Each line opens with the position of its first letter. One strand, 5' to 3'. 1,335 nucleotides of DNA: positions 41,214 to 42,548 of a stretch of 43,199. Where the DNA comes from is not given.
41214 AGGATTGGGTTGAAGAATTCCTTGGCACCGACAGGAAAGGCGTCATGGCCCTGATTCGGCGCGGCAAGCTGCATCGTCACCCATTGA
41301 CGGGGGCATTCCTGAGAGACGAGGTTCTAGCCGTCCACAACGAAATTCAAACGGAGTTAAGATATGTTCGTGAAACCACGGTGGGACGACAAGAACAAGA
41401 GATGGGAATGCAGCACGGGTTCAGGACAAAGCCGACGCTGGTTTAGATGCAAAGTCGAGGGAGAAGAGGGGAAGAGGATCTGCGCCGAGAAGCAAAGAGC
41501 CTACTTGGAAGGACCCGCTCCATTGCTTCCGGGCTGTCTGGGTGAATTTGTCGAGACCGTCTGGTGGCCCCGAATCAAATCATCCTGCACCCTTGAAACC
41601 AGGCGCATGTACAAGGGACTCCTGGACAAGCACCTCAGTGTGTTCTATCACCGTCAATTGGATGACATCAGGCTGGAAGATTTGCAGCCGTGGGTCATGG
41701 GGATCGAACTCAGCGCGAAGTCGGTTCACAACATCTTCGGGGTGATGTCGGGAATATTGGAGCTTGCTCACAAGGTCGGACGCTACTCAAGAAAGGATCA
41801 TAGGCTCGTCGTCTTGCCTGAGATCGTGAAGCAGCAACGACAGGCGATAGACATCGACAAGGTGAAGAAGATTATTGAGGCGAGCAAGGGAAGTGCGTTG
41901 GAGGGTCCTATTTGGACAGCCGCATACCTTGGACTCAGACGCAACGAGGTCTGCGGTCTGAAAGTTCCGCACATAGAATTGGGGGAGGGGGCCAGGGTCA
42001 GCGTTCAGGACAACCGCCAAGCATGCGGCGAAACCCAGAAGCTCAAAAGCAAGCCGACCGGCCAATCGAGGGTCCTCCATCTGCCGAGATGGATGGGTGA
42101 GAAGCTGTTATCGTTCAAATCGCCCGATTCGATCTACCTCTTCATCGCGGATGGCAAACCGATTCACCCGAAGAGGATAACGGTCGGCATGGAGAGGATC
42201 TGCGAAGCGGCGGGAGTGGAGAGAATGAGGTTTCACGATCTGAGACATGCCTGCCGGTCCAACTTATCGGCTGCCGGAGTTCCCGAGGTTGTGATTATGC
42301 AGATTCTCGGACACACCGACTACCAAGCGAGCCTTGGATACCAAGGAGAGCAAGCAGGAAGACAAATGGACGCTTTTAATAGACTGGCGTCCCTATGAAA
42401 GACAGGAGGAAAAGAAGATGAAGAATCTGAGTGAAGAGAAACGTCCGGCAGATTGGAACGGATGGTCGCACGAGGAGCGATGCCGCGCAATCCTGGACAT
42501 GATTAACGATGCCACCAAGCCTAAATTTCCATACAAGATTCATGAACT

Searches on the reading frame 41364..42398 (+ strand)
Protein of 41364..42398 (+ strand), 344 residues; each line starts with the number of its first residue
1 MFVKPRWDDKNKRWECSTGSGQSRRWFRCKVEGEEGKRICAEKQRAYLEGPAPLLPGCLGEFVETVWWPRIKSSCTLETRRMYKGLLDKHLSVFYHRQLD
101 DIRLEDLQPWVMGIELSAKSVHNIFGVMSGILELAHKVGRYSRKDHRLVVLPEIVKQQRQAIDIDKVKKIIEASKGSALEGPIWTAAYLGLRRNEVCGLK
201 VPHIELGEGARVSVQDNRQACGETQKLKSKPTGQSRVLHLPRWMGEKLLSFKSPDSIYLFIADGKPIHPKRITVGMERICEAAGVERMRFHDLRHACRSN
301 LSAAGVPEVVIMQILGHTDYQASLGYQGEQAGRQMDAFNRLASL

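Call 114: search_protein_families(library=pfam, proteins=[window:41364-42398:+], max_evalue=0.01)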
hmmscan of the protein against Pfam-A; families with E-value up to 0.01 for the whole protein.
window:41364-42398:+ (344 aa): 1 family
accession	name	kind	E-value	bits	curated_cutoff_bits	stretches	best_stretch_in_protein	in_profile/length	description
PF00589.27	Phage_integrase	-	2.8e-17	63.4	27.1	1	166-321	7-160/172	Phage integrase family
